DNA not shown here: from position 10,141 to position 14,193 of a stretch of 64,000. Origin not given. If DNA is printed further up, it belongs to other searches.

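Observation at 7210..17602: A 10 kb chain of nine reading frames joined by 4-nt overlaps or 5-nt spacers links coaBC, a UDG and an unusual amine-catabolism-like enzyme set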

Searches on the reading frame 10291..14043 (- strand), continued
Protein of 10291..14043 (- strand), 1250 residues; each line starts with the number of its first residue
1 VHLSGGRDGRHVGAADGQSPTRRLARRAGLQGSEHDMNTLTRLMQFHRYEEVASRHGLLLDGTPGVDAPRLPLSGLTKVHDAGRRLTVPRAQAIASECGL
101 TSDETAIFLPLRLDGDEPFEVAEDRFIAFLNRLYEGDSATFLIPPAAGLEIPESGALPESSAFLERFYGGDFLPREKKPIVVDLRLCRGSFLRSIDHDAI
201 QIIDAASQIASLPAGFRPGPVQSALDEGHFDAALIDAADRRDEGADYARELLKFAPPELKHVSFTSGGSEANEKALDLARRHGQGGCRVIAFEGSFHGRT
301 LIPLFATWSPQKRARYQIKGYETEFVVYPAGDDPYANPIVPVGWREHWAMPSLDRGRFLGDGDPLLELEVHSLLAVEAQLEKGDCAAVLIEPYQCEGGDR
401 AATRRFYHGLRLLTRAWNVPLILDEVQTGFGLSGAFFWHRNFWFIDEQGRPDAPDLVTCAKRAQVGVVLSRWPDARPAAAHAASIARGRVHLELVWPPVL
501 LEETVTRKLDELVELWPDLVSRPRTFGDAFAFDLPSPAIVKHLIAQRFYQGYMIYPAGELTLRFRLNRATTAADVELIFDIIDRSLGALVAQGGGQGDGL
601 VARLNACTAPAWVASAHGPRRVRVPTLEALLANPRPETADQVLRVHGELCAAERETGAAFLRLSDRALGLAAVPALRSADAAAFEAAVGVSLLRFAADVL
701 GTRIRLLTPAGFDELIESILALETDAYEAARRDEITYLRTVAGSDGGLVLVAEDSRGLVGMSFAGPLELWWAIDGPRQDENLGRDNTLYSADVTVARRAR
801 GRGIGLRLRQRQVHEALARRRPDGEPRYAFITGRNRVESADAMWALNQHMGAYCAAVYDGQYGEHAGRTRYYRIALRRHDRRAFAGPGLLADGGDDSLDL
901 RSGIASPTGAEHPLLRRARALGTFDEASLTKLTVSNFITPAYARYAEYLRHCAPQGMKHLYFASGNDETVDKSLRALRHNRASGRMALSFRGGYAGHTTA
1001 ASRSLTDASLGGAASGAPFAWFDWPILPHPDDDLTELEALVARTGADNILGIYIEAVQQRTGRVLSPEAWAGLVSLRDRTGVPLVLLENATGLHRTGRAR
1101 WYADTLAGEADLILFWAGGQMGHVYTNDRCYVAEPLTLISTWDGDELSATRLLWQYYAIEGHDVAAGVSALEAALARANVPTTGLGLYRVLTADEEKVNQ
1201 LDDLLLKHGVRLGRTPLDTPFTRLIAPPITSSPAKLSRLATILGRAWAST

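Call 62: search_protein_families(library=ncbifam, proteins=[L054:18310-19443:+, L045:18819-19949:-, L061:8948-9937:+, L044:15464-16573:+], max_evalue=1e-20)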
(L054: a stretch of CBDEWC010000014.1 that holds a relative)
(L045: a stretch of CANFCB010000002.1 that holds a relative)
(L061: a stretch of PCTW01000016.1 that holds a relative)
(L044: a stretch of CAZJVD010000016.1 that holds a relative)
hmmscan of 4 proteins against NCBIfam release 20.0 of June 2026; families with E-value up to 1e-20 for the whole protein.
L054:18310-19443:+ (378 aa): 30 families (the best 25 are shown)
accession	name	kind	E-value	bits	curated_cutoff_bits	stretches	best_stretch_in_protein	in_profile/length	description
TIGR01930.1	AcCoA-C-Actrans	subfamily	4.9e-105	351.6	240.55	1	8-372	3-384/385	acetyl-CoA C-acyltransferase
NF005890.0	PRK07851.1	equivalog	2e-100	336.6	580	2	136-372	163-402/406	acetyl-CoA C-acetyltransferase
NF005805.0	PRK07661.1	equivalog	3.2e-88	296.3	633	1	1-373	1-389/391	acetyl-CoA C-acetyltransferase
NF006553.0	PRK09052.1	equivalog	1.5e-87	294.2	567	2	7-196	11-203/399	acetyl-CoA C-acyltransferase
NF006510.0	PRK08947.1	equivalog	5.8e-85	285.6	519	1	9-373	9-385/387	acetyl-CoA C-acyltransferase FadA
NF006551.0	PRK09050.1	subfamily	3.1e-78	263.6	605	1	4-372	4-398/401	3-oxoadipyl-CoA thiolase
TIGR02430.1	pcaF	equivalog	1e-76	258.6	597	1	7-373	6-398/400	3-oxoadipyl-CoA thiolase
TIGR02445.1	fadA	equivalog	5.6e-75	252.7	591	1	10-373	8-383/385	acetyl-CoA C-acyltransferase FadA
NF005033.0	PRK06445.1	equivalog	9e-75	252.2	511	1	18-372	24-392/395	acetyl-CoA C-acetyltransferase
NF005212.0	PRK06690.1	equivalog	5.6e-74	249.5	498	1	1-375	1-361/363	acetyl-CoA C-acyltransferase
NF004853.0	PRK06205.1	subfamily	2.5e-70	237.5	551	1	3-374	3-402/404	acetyl-CoA C-acetyltransferase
NF006001.0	PRK08131.1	equivalog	2.8e-70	237.2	622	1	1-373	1-398/401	3-oxoadipyl-CoA thiolase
NF005494.0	PRK07108.1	equivalog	1.4e-69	234.9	615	1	1-373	1-390/392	acetyl-CoA C-acyltransferase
NF006090.0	PRK08242.1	equivalog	1.2e-67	228.7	514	2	9-220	9-228/402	acetyl-CoA C-acetyltransferase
NF006552.0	PRK09051.1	subfamily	1.1e-64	219.1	565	1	7-373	9-393/395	beta-ketothiolase BktB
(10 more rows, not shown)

L045:18819-19949:- (377 aa): 6 families
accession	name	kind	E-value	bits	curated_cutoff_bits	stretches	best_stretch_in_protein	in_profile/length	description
TIGR03820.1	lys_2_3_AblA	equivalog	7e-116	387.4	525.4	1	22-374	4-358/417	lysine 2,3-aminomutase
TIGR04368.1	Glu_2_3_NH3_mut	equivalog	9.3e-107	357.1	650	1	17-375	47-403/404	glutamate 2,3-aminomutase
TIGR00238.1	TIGR00238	subfamily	1.7e-104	349.4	199.2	1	22-342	13-331/331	KamA family radical SAM protein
TIGR03822.1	AblA_like_2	hypoth_equivalog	4.7e-95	318.3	396.25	1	54-353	19-319/321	lysine-2,3-aminomutase-like protein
TIGR04468.1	arg_2_3_am_muta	equivalog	7.8e-92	308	600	1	25-371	2-348/351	arginine 2,3-aminomutase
TIGR03821.1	EFP_modif_epmB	equivalog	4.9e-79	265.6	369.3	1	28-347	1-319/321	EF-P beta-lysylation protein EpmB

L061:8948-9937:+ (330 aa): 29 families (the best 25 are shown)
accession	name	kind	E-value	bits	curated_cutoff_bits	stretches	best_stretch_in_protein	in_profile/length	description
NF002527.0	PRK01966.1-3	equivalog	1.2e-107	360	310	1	2-329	2-330/332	D-alanine--D-alanine ligase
TIGR01205.1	D_ala_D_alaTIGR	subfamily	3e-87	292.6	245.65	1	5-324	2-314/318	D-alanine--D-alanine ligase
NF002528.0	PRK01966.1-4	subfamily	2.2e-75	253.8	262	1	67-325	93-356/366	D-alanine--D-alanine ligase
NF000207.3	D_ala_D_ser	equivalog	1e-60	205.7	520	1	3-322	1-334/342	D-alanine--D-serine ligase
NF002378.0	PRK01372.1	subfamily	1.6e-58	197.8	243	1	2-322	6-296/305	D-alanine--D-alanine ligase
NF002525.0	PRK01966.1-1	equivalog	2.1e-54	184.9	457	1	73-324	98-347/364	D-alanine--D-alanine ligase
NF012214.1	D_ala_D_ser_VanC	exception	1.8e-52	178.7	650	1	61-322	81-340/350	D-alanine--D-serine ligase VanC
NF000091.3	D_ala_D_ser_VanG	exception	1.1e-51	175.8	495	1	69-325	89-341/344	D-alanine--D-serine ligase VanG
NF002526.0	PRK01966.1-2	equivalog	5.2e-51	173.6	449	1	72-324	92-344/362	D-alanine--D-alanine ligase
NF002529.0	PRK01966.1-5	equivalog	7.1e-50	169.9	472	1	77-321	89-330/348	D-alanine--D-alanine ligase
NF000036.1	D_ala_D_ser_VanE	exception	1.5e-46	159.1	700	1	5-321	4-334/352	D-alanine--D-serine ligase VanE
NF011168.0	PRK14570.1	equivalog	3.1e-46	158.4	505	1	1-324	1-343/364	D-alanyl-alanine synthetase A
NF012213.0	VanC1_ser_lig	exception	5.2e-45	153.8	775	1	65-319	79-330/343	D-alanine--D-serine ligase VanC1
NF000093.1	D_ala_D_ser_VanN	exception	9.7e-45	153.1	700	1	71-322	88-335/343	D-alanine--D-serine ligase VanN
NF000032.1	D_ala_D_ser_VanL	exception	1e-42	146.6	750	1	72-324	92-340/349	D-alanine--D-serine ligase VanL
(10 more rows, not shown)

L044:15464-16573:+ (370 aa): 30 families (the best 25 are shown)
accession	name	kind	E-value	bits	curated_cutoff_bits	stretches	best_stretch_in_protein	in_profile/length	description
TIGR01930.1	AcCoA-C-Actrans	subfamily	8.2e-115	383.8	240.55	1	1-367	6-384/385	acetyl-CoA C-acyltransferase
NF006086.0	PRK08235.1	equivalog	3.1e-97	326.2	526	1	1-368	11-391/393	acetyl-CoA C-acetyltransferase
NF004206.0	PRK05656.1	subfamily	6.8e-97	325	688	1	1-369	11-392/392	acetyl-CoA C-acetyltransferase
NF006552.0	PRK09051.1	subfamily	8.5e-97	324.9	565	1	1-369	13-394/395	beta-ketothiolase BktB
NF006551.0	PRK09050.1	subfamily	1.9e-91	307.1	605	1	1-369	11-400/401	3-oxoadipyl-CoA thiolase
NF004853.0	PRK06205.1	subfamily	4.4e-89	299.3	551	1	1-369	11-402/404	acetyl-CoA C-acetyltransferase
NF042999.1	bketothiol_BktB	equivalog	2e-88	297.3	725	1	1-369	12-393/394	beta-ketothiolase BktB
TIGR02430.1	pcaF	equivalog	3.6e-88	296.3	597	1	1-370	10-400/400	3-oxoadipyl-CoA thiolase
NF006001.0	PRK08131.1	equivalog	1.8e-78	264.2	622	1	1-369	11-399/401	3-oxoadipyl-CoA thiolase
NF005404.0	PRK06954.1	subfamily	6.1e-77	259.3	687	1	1-365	16-392/397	acetyl-CoA C-acetyltransferase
NF042967.1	AcCoAtase_PhaA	equivalog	1.1e-76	258.5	740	1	1-369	11-395/396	acetyl-CoA acetyltransferase PhaA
NF005890.0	PRK07851.1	equivalog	6.9e-76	255.8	580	1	140-370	167-405/406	acetyl-CoA C-acetyltransferase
NF004983.0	PRK06366.1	equivalog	2.8e-74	250.4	627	1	1-365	11-382/388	acetyl-CoA C-acetyltransferase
NF006030.0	PRK08170.1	equivalog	1.5e-73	248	593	1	136-369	174-432/434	acetyl-CoA C-acetyltransferase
NF006553.0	PRK09052.1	equivalog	2.5e-73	247.4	567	1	1-369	15-398/399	acetyl-CoA C-acyltransferase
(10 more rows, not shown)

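Call 63: find_encoding_contigs(protein=P0070, flank=10000, max_places=2)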
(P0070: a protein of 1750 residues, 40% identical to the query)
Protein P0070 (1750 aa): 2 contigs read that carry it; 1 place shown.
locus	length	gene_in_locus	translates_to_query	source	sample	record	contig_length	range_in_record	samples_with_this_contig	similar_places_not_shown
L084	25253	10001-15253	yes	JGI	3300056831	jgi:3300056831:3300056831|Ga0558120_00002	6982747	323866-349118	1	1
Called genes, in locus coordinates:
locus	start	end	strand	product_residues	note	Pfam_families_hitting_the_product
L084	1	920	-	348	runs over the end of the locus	PF00586:AIRS, PF02769:AIRS_C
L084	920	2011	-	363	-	PF01924:HypD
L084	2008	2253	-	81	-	PF01455:HupF_HypC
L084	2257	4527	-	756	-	PF00708:Acylphosphatase, PF07503:zf-HYPF, PF01300:Sua5_yciO_yrdC, PF17788:HypF_C, PF22521:HypF_C_2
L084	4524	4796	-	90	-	PF01155:HypA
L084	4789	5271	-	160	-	PF01750:HycI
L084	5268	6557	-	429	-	PF00374:NiFeSe_Hases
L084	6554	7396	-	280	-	PF01058:Oxidored_q6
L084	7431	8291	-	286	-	PF00175:NAD_binding_1, PF10418:DHODB_Fe-S_bind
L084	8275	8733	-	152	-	PF00027:cNMP_binding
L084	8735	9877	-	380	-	PF13746:Fer4_18 (faint), PF13183:Fer4_8 (faint), PF13534:Fer4_17 (faint), PF25160:LdpA_Fe-S-bd (faint), PF12797:Fer4_2 (faint), PF13237:Fer4_10 (faint), PF17179:Fer4_22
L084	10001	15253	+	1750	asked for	PF00171:Aldedh, PF00202:Aminotran_3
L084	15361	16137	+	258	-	-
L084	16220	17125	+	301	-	-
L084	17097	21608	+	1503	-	PF13415:Beta-prop_FBX42, PF24681:Kelch_KLHDC2_KLHL20_DRC7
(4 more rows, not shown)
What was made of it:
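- C45 and scoA stay adjacent even when separated from the fusion gene (call 63).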
